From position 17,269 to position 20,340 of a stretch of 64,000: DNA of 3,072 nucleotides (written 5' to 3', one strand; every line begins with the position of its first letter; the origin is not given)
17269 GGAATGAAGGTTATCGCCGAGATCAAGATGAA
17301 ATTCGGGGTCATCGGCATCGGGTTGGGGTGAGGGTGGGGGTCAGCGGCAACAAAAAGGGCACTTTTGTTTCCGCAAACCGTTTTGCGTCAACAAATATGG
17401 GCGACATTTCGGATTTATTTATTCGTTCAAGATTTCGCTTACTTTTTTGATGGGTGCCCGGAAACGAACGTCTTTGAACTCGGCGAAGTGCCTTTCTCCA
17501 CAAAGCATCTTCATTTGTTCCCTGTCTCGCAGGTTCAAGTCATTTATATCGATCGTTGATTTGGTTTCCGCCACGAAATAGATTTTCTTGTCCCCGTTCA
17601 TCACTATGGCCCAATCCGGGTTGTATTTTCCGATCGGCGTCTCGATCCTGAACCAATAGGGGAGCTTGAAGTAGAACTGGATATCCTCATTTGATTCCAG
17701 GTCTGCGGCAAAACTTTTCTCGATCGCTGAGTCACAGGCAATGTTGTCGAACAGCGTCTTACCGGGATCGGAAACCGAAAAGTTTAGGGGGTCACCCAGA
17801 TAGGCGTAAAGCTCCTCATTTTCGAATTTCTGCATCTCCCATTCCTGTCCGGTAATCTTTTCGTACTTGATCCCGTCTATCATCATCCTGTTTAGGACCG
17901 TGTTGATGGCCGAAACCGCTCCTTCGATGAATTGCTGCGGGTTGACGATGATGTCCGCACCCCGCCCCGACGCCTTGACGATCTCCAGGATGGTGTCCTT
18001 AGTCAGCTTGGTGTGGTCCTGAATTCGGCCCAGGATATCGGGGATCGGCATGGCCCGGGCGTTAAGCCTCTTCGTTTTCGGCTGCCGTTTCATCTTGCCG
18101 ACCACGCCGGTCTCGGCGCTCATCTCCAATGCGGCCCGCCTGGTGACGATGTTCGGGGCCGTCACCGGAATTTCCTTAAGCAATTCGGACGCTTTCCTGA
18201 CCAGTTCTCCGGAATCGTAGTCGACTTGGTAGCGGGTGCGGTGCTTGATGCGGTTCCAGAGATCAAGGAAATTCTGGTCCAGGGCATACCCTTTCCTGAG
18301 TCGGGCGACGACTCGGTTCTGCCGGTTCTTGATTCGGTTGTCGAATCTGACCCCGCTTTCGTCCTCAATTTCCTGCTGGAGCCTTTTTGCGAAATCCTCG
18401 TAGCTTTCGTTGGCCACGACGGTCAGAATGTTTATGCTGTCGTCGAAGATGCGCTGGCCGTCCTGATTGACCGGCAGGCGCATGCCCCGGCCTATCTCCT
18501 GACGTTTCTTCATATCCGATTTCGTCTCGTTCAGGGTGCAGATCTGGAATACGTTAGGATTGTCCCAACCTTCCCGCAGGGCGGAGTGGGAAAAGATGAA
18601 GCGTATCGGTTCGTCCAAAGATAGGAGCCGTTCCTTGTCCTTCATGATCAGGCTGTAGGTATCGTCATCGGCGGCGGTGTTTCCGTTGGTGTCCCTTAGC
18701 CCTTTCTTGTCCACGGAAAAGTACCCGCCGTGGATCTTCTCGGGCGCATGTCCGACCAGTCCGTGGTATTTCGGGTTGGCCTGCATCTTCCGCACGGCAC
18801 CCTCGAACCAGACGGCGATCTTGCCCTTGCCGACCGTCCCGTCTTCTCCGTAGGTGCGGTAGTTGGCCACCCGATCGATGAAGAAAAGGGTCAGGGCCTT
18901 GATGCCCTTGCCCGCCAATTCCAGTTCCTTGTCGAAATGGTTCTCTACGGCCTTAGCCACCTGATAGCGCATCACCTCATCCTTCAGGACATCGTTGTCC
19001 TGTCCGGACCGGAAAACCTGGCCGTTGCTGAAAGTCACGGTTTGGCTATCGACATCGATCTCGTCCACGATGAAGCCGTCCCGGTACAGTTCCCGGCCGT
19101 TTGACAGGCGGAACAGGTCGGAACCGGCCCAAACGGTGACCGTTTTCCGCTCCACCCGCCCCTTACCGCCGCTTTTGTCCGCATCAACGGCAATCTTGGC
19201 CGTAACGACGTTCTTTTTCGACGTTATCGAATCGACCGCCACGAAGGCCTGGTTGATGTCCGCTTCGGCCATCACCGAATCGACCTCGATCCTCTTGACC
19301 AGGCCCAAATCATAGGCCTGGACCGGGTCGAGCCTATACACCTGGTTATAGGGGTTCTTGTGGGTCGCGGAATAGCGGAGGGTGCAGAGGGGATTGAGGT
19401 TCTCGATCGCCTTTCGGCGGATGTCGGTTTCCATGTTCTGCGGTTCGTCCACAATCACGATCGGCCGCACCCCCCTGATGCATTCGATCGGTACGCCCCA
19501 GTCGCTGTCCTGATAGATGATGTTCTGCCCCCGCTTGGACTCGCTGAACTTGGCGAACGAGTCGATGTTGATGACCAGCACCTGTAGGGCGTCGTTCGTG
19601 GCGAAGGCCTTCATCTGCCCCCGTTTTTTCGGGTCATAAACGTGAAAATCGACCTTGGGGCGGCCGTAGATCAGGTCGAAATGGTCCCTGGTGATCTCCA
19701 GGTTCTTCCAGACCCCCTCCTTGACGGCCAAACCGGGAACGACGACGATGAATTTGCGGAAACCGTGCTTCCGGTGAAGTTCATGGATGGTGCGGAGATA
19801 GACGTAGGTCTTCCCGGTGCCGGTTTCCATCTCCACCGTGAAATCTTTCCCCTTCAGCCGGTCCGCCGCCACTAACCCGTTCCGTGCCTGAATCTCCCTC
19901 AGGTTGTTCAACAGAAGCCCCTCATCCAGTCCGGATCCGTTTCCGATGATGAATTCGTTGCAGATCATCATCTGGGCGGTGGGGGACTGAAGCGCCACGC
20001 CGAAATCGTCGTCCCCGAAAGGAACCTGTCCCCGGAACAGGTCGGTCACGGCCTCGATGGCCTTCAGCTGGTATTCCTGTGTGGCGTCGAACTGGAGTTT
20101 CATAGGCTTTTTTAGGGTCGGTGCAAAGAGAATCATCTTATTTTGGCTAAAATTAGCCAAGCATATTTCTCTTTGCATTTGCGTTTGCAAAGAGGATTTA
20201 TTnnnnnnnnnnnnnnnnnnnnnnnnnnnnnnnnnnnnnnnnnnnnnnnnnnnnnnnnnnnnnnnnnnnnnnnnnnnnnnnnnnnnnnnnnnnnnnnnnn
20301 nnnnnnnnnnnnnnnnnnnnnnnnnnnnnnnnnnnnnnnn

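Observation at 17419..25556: Type III R-M operon with three AT-rich defence-like genes (GHKL ATPase, TIR, TM-macro) inserted between mod and res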

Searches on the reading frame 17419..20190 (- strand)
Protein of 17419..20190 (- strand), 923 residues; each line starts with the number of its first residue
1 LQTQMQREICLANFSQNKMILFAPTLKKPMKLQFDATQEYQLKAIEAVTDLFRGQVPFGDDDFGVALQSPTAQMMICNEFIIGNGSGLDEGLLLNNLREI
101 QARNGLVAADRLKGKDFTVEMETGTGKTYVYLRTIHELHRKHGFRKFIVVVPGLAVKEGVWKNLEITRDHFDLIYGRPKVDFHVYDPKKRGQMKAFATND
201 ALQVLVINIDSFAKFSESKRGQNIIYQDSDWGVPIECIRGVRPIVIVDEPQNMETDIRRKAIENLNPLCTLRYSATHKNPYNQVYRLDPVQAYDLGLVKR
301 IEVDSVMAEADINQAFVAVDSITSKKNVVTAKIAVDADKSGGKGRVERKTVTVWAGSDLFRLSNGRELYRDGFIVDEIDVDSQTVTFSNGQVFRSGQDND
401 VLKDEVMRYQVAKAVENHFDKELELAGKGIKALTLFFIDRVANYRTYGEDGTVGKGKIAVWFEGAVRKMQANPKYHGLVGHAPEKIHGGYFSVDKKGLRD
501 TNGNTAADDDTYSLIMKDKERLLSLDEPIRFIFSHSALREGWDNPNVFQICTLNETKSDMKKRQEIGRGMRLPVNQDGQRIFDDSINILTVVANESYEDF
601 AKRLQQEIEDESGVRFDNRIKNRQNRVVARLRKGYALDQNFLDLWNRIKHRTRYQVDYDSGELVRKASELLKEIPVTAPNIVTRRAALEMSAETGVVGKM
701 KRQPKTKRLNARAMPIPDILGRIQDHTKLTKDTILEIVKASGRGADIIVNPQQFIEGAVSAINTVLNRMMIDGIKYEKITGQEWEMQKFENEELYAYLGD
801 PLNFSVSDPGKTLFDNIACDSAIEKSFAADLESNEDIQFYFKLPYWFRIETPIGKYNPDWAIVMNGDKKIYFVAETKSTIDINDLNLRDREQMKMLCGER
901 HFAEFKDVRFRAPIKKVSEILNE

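Call 4: search_protein_families(library=pfam, proteins=[window:17419-20190:-], max_evalue=0.01)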
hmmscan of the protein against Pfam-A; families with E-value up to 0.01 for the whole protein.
window:17419-20190:- (923 aa): 3 families
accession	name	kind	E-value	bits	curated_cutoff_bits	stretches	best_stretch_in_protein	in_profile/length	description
PF19778.5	RE_endonuc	-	6.2e-35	119.7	23.4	1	811-915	2-106/108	Endonuclease domain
PF04851.21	ResIII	-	9.4e-13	48.8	22.5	1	98-278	20-163/164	Type III restriction enzyme, res subunit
PF00270.35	DEAD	-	2e-07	31.3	26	1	112-279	12-162/167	DEAD/DEAH box helicase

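Call 5: search_protein_families(library=padloc, proteins=[window:17419-20190:-], max_evalue=0.01)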
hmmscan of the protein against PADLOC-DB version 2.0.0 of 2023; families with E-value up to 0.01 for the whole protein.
window:17419-20190:- (923 aa): 11 families
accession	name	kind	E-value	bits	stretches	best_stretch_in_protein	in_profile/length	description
PDLC03647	REase_III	-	4.7e-277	920.1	2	30-616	1-594/989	Type III restriction enzyme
PDLC03649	REase_III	-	5e-87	290.8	2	90-614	47-579/973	Type III restriction enzyme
PDLC03650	REase_III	-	1.4e-10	38.3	2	528-576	377-425/898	Type III restriction enzyme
PDLC03653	REase_III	-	8.3e-09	32.1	1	520-624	417-519/883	Type III restriction enzyme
PDLC03648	REase_III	-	1.5e-07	28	1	530-604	312-383/871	Type III restriction enzyme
PDLC02706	PbeA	-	0.00021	18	1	120-282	291-436/722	PbeA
PDLC03651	REase_III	-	0.00029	17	1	522-574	402-460/873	Type III restriction enzyme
PDLC01763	Cas3b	-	0.00076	16.3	1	113-159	262-308/762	-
PDLC01321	typeIV_DinG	-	0.0056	13.6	1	118-165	20-67/559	CAS-IV-A; associated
PDLC02707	PbeA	-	0.0075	12.9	0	118-156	272-310/672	PbeA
PDLC01007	typeIV_DinG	-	0.0081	12.8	0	118-165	20-67/676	CRISPR type AFERR-associated DEAD/DEAH-box helicase Csf4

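Call 10: search_protein_families(library=ncbifam, proteins=[window:17419-20190:-], max_evalue=0.001)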
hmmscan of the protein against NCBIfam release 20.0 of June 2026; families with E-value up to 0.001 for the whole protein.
window:17419-20190:- (923 aa): 2 families
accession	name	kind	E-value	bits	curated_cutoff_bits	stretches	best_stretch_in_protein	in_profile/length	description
NF012027.0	PRK15483.1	equivalog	1.6e-99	334.2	564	2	30-622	1-595/986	type III restriction-modification system endonuclease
NF046055.1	restr_BPTD_3080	equivalog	3.3e-05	22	800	1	508-878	553-922/970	BPTD_3080 family restriction endonuclease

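Call 83: find_homologous_proteins(query=window:17419-20103:-, max_evalue=1e-30)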
Query window:17419-20103:- (894 aa): 8000 proteins with E <= 1e-30 among 8000 candidates; the best 120 are listed.
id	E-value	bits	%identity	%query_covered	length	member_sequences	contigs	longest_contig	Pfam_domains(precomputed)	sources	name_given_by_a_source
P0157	0.0e+0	2038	100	100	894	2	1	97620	PF00270.36,PF19778.6,PF04851.22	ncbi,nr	ncbi:DEAD/DEAH box helicase family protein [Candidatus Uhrbacteria bacterium]|nr:DEAD/DEAH box helic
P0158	0.0e+0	1237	60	100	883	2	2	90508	PF00270.36,PF19778.6,PF04851.22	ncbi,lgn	-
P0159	0.0e+0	1227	61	100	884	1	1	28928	PF00270.36,PF19778.6,PF04851.22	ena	-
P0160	0.0e+0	1220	60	100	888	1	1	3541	PF00270.36,PF19778.6,PF04851.22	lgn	-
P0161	0.0e+0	1211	61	100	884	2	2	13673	PF00270.36,PF19778.6,PF04851.22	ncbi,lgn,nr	ncbi:MAG: DEAD/DEAH box helicase family protein [Candidatus Peregrinibacteria bacterium]|nr:DEAD/DEA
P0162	0.0e+0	1211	60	100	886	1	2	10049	PF00270.36,PF19778.6,PF04851.22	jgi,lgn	jgi:type III restriction enzyme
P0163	0.0e+0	1209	60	100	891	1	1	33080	PF00270.36,PF19778.6,PF04851.22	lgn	-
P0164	0.0e+0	1204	60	100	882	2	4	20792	PF00270.36,PF19778.6,PF04851.22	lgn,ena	-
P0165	0.0e+0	1184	60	99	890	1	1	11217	PF00270.36,PF19778.6,PF04851.22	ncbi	ncbi:MAG: DEAD/DEAH box helicase family protein [Patescibacteria group bacterium]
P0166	0.0e+0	1176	60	99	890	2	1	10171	PF00270.36,PF19778.6,PF04851.22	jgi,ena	-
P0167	0.0e+0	1175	59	100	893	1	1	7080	PF00270.36,PF19778.6,PF04851.22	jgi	jgi:type III restriction enzyme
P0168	0.0e+0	1168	59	100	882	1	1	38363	PF00270.36,PF19778.6,PF04851.22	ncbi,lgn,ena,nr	ncbi:MAG: DEAD/DEAH box helicase family protein [Veillonellaceae bacterium]|nr:DEAD/DEAH box helicas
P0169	0.0e+0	1159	58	100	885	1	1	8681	PF00270.36,PF19778.6,PF04851.22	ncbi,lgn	-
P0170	0.0e+0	1157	59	100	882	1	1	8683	PF00270.36,PF19778.6,PF04851.22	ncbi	-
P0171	0.0e+0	1156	58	100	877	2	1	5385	PF00270.36,PF19778.6,PF04851.22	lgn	-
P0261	0.0e+0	1050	54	99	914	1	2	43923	PF00270.36,PF19778.6,PF04851.22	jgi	jgi:type III restriction enzyme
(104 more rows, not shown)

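Call 84: find_encoding_contigs(protein=P0261, flank=9000, max_places=2)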
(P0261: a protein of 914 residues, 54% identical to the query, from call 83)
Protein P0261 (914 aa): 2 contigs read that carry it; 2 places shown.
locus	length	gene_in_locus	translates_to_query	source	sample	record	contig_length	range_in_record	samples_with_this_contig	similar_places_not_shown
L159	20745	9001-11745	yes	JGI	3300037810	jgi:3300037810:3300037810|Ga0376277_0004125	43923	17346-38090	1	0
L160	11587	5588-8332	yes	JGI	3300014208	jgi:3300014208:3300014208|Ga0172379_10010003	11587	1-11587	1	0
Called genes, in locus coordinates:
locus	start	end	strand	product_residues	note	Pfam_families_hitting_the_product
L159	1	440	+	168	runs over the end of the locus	-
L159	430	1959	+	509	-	PF03354:TerL_ATPase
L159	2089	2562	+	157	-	-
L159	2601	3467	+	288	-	PF02899:Phage_int_SAM_1, PF13495:Phage_int_SAM_4 (faint), PF15705:TMEM132_N (faint), PF00589:Phage_integrase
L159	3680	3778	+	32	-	-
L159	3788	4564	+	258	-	-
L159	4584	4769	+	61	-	-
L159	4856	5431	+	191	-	PF12869:tRNA_anti-like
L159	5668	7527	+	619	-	PF01555:N6_N4_Mtase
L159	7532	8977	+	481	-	PF02463:SMC_N (faint), PF13175:AAA_15, PF13476:AAA_23, PF13304:AAA_21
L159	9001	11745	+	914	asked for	PF04851:ResIII, PF00270:DEAD (weak), PF19778:RE_endonuc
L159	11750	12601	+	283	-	PF14267:DUF4357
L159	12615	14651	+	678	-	PF13589:HATPase_c_3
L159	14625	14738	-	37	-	-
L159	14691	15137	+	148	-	PF01661:Macro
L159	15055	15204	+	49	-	-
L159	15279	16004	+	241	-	-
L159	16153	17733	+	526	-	PF05257:CHAP, PF07705:CARDB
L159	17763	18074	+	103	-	-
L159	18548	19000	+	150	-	PF01878:EVE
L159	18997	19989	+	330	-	PF04471:Mrr_cat, PF22722:NA-iREase1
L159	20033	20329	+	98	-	-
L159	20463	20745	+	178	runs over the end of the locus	-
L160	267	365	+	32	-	-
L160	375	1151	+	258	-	-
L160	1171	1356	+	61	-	-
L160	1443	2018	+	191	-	PF12869:tRNA_anti-like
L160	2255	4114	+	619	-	PF01555:N6_N4_Mtase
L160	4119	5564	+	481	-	PF02463:SMC_N (faint), PF13175:AAA_15, PF13476:AAA_23, PF13304:AAA_21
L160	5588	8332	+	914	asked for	PF04851:ResIII, PF00270:DEAD (weak), PF19778:RE_endonuc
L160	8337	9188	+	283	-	PF14267:DUF4357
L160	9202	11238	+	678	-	PF13589:HATPase_c_3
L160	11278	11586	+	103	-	?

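Call 85: find_encoding_contigs(protein=P0158, flank=9000, max_places=2)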
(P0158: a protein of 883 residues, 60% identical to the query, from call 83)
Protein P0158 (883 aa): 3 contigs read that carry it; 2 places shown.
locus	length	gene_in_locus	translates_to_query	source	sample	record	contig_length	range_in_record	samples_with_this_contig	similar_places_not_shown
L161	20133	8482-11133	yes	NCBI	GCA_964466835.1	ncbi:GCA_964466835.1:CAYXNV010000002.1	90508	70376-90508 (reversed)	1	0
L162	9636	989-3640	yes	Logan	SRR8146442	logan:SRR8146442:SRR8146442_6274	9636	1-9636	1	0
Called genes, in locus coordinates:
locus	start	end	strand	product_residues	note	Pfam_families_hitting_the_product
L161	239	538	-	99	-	PF02579:Nitro_FeMo-Co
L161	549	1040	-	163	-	-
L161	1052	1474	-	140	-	-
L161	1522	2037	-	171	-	PF02627:CMD (weak)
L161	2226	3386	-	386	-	PF00462:Glutaredoxin (weak)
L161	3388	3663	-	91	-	PF02001:DUF134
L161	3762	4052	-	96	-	PF17253:DUF5320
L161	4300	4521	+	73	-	PF12844:HTH_19, PF13560:HTH_31 (weak), PF13443:HTH_26, PF01381:HTH_3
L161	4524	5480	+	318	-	PF13310:Virulence_RhuM, PF02661:Fic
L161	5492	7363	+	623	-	PF01555:N6_N4_Mtase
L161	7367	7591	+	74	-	-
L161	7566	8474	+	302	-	PF01972:SDH_protease, PF25145:NfeD1b_N (weak)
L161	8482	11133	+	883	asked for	PF04851:ResIII, PF00270:DEAD, PF19778:RE_endonuc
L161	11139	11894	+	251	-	PF12705:PDDEXK_1, PF01930:Cas_Cas4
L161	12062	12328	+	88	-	PF18903:DUF5659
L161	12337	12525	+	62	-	-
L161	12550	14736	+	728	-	PF01751:Toprim (weak), PF13155:Toprim_2, PF13362:Toprim_3 (weak), PF13662:Toprim_4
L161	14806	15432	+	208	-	-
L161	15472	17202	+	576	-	PF00239:Resolvase, PF07508:Recombinase, PF13408:Zn_ribbon_recom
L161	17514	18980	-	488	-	PF01182:Glucosamine_iso, PF02585:PIG-L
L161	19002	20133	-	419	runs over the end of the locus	PF03979:Sigma70_r1_1 (weak), PF00140:Sigma70_r1_2, PF04542:Sigma70_r2, PF04539:Sigma70_r3, PF04545:Sigma70_r4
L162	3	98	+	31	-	?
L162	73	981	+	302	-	PF01972:SDH_protease, PF25145:NfeD1b_N (weak)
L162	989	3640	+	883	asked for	PF04851:ResIII, PF00270:DEAD, PF19778:RE_endonuc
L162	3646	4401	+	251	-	PF12705:PDDEXK_1, PF01930:Cas_Cas4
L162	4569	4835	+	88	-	PF18903:DUF5659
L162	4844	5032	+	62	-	-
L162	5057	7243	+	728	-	PF01751:Toprim (weak), PF13155:Toprim_2, PF13362:Toprim_3 (weak), PF13662:Toprim_4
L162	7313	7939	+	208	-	-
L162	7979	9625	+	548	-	PF00239:Resolvase, PF07508:Recombinase, PF13408:Zn_ribbon_recom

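Call 88: find_related_loci(query=A5, collection=viral_contigs, flank=10000)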
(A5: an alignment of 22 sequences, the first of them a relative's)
Query A5 (894 aa) in viral_contigs; peptide patterns used: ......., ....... (x = any residue, [..] = any of these).
204 stretches matched a pattern; 169 encode a relative of the query (tblastn E <= 1e-3); the best 80 are kept; 80 distinct loci.
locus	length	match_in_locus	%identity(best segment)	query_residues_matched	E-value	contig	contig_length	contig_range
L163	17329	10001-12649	50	1-892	0e+0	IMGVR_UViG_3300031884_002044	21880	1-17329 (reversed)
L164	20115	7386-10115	48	1-882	0e+0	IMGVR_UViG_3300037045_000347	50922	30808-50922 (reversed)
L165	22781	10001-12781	46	1-893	0e+0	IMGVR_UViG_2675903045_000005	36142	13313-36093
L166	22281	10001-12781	46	1-893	0e+0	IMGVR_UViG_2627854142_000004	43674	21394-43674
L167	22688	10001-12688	45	1-876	0e+0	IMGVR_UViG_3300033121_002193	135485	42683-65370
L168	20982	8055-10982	52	1-873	0e+0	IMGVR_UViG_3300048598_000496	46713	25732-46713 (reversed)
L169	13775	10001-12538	37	1-873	6e-172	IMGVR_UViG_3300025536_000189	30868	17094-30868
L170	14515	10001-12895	51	1-873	3e-170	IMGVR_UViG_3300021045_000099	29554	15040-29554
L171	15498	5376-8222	49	1-873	1e-169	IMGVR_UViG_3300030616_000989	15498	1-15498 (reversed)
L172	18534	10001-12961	49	1-882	4e-167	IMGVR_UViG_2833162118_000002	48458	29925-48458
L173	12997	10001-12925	50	1-874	7e-166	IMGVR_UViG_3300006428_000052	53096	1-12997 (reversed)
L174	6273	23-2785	52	51-873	7e-160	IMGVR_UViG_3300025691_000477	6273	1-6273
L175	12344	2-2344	42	91-873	0e+0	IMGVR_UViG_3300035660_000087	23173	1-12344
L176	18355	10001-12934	45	1-873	3e-157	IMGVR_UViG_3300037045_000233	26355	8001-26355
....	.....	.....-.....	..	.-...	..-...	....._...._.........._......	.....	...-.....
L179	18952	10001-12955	45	1-879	4e-153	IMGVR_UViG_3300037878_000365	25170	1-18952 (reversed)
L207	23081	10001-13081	44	1-873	3e-130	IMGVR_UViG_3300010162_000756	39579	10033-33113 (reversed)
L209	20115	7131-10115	40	1-876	1e-126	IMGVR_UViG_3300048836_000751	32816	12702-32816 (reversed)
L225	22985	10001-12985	40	1-876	2e-121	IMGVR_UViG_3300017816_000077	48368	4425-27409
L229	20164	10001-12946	41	1-873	1e-120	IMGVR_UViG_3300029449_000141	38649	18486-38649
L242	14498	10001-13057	40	1-875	1e-117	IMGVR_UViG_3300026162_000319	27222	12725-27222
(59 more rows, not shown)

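Call 91: search_protein_families(library=pfam, proteins=[L172:8907-10004:+, L209:6422-7099:+, L163:8997-10004:+, L164:6607-7371:+, L179:8536-9561:+, L179:9561-10004:+, L207:9131-9994:+, L225:8929-9978:+, L229:9149-9985:+, L242:8914-10017:+], max_evalue=0.001)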
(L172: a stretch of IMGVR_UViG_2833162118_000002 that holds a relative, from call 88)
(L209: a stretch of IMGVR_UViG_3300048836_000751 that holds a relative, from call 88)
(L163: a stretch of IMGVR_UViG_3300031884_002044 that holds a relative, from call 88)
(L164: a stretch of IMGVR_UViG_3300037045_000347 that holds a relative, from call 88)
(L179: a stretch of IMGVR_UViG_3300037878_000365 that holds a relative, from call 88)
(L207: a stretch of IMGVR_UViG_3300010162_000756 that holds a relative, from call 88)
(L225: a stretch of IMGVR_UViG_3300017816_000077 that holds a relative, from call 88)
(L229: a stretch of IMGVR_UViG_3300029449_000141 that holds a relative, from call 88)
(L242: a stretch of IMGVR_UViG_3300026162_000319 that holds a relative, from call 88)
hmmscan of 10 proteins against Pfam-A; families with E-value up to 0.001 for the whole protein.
L172:8907-10004:+ (365 aa): 1 family
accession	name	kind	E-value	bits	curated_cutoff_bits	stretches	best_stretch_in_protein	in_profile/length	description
PF13310.11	Virulence_RhuM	-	5.2e-114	380.2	33.7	1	80-331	1-250/252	Virulence protein RhuM family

L209:6422-7099:+ (225 aa): 0 families

L163:8997-10004:+ (335 aa): 2 families
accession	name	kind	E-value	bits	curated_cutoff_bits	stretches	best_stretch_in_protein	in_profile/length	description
PF06250.17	YhcG_C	-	4.4e-48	163.5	32.5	1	165-316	2-156/157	YhcG PDDEXK nuclease domain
PF17761.7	DUF1016_N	-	1.5e-41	142.1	32.8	1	13-148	2-137/137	DUF1016 N-terminal domain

L164:6607-7371:+ (254 aa): 0 families

L179:8536-9561:+ (341 aa): 0 families

L179:9561-10004:+ (147 aa): 1 family
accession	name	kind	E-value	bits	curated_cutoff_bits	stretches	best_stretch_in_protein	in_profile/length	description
PF02661.23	Fic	-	1.3e-11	45.6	24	1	5-84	1-93/93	Fic/DOC family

L207:9131-9994:+ (287 aa): 1 family
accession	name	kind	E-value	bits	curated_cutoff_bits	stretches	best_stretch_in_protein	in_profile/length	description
PF02498.22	Bro-N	-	6.9e-12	46.3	25.6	1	16-110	2-92/96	BRO family, N-terminal domain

L225:8929-9978:+ (349 aa): 1 family
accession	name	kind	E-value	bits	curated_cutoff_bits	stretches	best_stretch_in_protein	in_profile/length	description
PF13091.12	PLDc_2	-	5.2e-07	30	27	1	90-161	59-127/132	PLD-like domain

L229:9149-9985:+ (278 aa): 1 family
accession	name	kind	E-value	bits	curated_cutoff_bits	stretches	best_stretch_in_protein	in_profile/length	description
PF14355.11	Abi_C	-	1.1e-05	25.9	24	1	197-250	24-81/83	Abortive infection C-terminus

L242:8914-10017:+ (367 aa): 1 family
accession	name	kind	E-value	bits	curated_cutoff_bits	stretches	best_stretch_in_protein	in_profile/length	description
PF14355.11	Abi_C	-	1.5e-25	89.5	24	1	276-357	2-83/83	Abortive infection C-terminus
